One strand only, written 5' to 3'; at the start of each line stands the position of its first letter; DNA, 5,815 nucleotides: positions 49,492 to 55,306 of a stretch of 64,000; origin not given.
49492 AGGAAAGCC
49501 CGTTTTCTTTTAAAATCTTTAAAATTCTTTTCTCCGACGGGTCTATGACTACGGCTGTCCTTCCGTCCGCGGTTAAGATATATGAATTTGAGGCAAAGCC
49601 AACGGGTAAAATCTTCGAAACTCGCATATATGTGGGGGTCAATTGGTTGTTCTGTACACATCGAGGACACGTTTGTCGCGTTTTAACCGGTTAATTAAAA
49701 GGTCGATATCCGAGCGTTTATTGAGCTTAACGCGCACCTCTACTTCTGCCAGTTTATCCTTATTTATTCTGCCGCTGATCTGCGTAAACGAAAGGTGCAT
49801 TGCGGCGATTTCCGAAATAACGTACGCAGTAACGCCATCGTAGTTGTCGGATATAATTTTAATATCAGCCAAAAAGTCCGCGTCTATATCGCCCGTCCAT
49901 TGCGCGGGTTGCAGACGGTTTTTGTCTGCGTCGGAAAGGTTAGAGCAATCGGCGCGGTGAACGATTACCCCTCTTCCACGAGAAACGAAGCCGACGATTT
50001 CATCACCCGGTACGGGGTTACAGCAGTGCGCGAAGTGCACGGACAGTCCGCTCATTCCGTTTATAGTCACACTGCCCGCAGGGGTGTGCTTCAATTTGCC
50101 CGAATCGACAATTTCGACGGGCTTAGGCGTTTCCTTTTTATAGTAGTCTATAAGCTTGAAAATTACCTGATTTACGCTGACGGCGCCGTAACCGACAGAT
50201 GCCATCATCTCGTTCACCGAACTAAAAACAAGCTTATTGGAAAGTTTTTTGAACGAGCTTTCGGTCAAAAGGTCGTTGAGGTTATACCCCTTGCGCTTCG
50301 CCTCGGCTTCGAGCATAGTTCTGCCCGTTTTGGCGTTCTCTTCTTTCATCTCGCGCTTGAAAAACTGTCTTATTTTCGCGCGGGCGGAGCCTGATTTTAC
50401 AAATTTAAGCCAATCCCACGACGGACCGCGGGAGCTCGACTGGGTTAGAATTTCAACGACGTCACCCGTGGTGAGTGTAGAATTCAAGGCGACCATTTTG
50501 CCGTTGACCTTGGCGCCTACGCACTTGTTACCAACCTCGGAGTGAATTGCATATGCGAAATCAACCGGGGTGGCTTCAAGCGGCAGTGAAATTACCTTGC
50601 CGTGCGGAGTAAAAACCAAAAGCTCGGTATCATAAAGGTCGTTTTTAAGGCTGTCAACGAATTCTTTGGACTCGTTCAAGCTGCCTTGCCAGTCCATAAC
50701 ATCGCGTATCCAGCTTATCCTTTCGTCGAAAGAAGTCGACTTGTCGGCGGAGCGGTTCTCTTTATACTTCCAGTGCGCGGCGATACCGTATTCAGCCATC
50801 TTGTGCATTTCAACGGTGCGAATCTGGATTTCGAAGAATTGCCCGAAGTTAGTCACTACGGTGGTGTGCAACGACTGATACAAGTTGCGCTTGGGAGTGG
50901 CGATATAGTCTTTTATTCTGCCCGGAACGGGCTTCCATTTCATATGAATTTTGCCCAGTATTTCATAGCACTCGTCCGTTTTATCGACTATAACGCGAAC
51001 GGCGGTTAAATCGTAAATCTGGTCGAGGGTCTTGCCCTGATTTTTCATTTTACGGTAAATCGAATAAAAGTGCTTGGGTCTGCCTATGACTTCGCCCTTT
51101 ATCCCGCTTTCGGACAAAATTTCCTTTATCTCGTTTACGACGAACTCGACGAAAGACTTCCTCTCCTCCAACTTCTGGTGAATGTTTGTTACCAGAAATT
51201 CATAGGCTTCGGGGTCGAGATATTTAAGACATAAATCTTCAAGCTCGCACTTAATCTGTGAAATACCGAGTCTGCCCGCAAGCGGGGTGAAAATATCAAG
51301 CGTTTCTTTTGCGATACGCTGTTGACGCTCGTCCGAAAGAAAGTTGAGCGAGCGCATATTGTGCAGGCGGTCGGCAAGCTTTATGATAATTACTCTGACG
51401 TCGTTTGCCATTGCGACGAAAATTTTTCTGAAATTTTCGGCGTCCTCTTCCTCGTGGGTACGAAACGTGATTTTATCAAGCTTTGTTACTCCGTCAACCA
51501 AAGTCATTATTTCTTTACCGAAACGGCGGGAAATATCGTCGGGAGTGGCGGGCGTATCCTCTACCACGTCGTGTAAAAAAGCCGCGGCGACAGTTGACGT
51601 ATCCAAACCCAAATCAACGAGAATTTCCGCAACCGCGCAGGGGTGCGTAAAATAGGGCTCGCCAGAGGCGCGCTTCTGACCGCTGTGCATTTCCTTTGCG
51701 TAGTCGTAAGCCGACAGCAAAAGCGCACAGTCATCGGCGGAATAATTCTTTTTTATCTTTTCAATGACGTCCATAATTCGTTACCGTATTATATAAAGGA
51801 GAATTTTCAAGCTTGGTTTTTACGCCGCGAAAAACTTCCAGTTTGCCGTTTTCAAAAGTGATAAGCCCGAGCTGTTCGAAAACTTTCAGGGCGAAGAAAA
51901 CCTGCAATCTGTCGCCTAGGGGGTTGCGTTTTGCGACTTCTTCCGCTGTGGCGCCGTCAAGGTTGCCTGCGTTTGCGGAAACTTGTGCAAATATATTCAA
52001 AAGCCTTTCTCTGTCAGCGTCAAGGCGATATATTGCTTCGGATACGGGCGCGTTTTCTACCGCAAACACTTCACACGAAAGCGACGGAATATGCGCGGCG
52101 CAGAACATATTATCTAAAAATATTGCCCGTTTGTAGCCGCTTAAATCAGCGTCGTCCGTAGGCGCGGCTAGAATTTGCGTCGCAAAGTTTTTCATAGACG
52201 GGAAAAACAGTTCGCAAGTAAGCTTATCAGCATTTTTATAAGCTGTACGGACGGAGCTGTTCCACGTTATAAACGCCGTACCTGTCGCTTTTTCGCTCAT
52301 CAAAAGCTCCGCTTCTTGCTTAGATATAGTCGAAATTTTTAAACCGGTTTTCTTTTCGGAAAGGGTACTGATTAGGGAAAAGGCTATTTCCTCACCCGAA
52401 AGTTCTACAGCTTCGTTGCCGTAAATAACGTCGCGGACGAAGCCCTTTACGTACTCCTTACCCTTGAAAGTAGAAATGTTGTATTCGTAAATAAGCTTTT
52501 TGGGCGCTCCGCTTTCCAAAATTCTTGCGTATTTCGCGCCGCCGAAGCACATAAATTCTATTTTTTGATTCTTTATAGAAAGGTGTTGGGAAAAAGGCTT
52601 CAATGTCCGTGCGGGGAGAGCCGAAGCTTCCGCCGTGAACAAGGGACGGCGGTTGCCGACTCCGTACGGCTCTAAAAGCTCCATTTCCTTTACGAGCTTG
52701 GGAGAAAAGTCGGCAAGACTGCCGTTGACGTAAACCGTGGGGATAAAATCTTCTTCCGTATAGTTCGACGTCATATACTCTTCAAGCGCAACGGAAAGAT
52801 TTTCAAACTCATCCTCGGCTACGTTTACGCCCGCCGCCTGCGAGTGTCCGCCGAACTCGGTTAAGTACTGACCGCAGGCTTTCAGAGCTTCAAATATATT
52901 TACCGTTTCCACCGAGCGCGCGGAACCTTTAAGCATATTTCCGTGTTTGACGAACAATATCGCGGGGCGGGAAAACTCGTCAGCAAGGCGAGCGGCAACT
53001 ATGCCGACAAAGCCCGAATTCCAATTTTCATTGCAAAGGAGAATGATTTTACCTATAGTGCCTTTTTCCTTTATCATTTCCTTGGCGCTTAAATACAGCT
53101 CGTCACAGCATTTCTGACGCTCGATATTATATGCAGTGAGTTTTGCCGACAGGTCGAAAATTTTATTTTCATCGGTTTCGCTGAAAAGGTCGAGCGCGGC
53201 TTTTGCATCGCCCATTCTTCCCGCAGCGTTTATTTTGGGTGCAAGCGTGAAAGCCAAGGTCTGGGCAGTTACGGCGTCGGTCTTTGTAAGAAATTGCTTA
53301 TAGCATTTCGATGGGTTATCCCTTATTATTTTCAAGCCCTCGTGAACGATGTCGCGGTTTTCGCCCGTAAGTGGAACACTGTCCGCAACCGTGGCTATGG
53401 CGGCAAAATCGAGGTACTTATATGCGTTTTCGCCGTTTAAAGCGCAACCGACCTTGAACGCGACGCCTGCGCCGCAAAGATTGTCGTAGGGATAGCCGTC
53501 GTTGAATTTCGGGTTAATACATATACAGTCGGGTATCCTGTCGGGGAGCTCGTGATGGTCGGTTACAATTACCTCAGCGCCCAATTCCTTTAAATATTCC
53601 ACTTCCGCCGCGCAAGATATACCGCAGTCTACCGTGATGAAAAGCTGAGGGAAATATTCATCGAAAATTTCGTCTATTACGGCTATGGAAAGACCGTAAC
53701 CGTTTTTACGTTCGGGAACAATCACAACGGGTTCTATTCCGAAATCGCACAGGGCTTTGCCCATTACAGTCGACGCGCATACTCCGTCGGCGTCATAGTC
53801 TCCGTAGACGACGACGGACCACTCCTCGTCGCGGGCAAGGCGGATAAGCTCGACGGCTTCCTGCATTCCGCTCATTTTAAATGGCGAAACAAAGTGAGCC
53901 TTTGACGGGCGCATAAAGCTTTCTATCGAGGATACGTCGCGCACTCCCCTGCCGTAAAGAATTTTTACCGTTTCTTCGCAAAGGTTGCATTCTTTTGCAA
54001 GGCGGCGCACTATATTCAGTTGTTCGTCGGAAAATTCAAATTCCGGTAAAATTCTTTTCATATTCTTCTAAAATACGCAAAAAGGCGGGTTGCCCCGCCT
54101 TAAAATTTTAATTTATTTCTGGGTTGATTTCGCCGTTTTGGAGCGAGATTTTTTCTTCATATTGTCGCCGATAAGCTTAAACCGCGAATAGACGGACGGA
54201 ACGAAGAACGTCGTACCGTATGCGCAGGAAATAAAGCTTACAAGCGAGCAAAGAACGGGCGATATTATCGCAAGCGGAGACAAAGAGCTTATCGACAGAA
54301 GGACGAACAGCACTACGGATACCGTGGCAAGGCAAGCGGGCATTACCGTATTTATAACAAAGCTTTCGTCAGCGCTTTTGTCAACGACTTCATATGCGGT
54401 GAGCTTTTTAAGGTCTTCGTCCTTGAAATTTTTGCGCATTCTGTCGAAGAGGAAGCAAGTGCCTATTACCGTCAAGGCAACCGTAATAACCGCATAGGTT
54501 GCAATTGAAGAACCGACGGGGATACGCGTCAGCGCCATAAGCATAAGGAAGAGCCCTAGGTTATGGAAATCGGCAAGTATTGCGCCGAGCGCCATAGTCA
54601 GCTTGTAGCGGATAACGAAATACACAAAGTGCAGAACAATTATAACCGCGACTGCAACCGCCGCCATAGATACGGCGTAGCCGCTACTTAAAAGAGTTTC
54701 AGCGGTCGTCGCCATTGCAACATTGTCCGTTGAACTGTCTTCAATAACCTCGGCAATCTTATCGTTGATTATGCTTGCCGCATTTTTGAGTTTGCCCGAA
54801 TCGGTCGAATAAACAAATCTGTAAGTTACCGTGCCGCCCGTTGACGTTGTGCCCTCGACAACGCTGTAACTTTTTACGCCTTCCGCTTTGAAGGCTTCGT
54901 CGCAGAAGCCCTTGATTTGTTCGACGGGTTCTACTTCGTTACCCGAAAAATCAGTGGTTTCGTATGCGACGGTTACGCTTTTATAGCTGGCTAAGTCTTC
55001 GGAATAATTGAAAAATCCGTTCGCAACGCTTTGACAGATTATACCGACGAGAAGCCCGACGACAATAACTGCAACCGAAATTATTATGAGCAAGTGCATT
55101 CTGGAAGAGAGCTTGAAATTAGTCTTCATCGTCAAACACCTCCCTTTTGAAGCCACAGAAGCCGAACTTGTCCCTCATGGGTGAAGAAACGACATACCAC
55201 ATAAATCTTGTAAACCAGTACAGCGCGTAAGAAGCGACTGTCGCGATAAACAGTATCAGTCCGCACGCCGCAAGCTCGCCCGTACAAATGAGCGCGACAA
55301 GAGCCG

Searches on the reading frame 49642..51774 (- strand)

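Call 70: search_protein_families(library=pfam, proteins=[window:49642-51774:-], max_evalue=0.00001)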
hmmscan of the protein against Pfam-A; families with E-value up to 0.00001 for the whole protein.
window:49642-51774:- (711 aa): 6 families
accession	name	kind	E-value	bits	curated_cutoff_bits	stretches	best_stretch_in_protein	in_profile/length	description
PF13328.12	HD_4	-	5.2e-51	172.9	27.2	1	22-171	1-155/156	HD domain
PF04607.23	RelA_SpoT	-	1.3e-43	148.3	27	1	231-340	1-111/113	Region found in RelA / SpoT proteins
PF02824.27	TGS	-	5e-22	78.2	22.2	1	387-444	3-60/60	TGS domain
PF19296.4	RelA_AH_RIS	-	3e-16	60.5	23.8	1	458-551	3-92/185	RelA/SpoT, AH and RIS domains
PF01966.28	HD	-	3.9e-12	46.9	22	1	41-140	1-116/116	HD domain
PF13291.12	ACT_4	-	7.4e-09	36.6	27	1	633-708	4-80/80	ACT domain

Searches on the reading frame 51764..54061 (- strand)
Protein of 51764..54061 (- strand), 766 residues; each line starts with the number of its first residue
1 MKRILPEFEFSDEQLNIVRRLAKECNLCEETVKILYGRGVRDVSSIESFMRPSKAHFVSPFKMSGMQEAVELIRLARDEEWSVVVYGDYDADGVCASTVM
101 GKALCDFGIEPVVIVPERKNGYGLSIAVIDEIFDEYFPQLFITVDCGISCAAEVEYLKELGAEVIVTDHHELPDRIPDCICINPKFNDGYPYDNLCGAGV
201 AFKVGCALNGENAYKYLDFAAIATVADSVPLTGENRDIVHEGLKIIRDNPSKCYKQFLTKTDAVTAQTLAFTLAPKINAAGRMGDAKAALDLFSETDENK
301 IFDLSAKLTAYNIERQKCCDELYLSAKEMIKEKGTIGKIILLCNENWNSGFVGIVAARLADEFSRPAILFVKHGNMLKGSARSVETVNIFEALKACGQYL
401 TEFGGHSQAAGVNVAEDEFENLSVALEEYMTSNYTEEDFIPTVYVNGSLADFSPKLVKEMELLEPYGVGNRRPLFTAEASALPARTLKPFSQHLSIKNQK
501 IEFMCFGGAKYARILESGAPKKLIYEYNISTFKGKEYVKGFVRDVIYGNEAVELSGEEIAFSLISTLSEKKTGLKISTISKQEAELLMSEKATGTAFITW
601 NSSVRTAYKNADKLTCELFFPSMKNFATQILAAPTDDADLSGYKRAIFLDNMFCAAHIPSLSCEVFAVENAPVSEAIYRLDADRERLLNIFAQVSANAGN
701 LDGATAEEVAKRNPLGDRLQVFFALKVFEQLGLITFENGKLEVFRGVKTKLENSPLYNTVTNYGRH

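Call 70: search_protein_families(library=pfam, proteins=[window:51764-54061:-], max_evalue=0.00001)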
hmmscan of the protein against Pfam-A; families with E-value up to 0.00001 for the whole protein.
window:51764-54061:- (766 aa): 3 families
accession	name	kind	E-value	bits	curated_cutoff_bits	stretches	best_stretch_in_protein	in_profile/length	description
PF01368.27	DHH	-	2.6e-21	76.6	28.1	1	83-224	2-125/125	DHH family, N-terminal domain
PF02272.25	DHHA1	-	1.7e-13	51.3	25.9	1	340-430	5-100/102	DHHA1 domain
PF17768.7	RecJ_OB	-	8.9e-13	48.7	27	1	448-543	6-106/107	RecJ OB domain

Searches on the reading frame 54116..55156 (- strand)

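Call 70: search_protein_families(library=pfam, proteins=[window:54116-55156:-], max_evalue=0.00001)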
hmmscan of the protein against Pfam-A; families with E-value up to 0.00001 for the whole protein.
window:54116-55156:- (347 aa): 1 family
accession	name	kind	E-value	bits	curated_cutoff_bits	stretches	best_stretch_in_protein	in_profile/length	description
PF02355.23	SecD_SecF_C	-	2.9e-11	43.6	20.5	1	159-298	27-166/189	Protein export membrane protein SecD/SecF, C-terminal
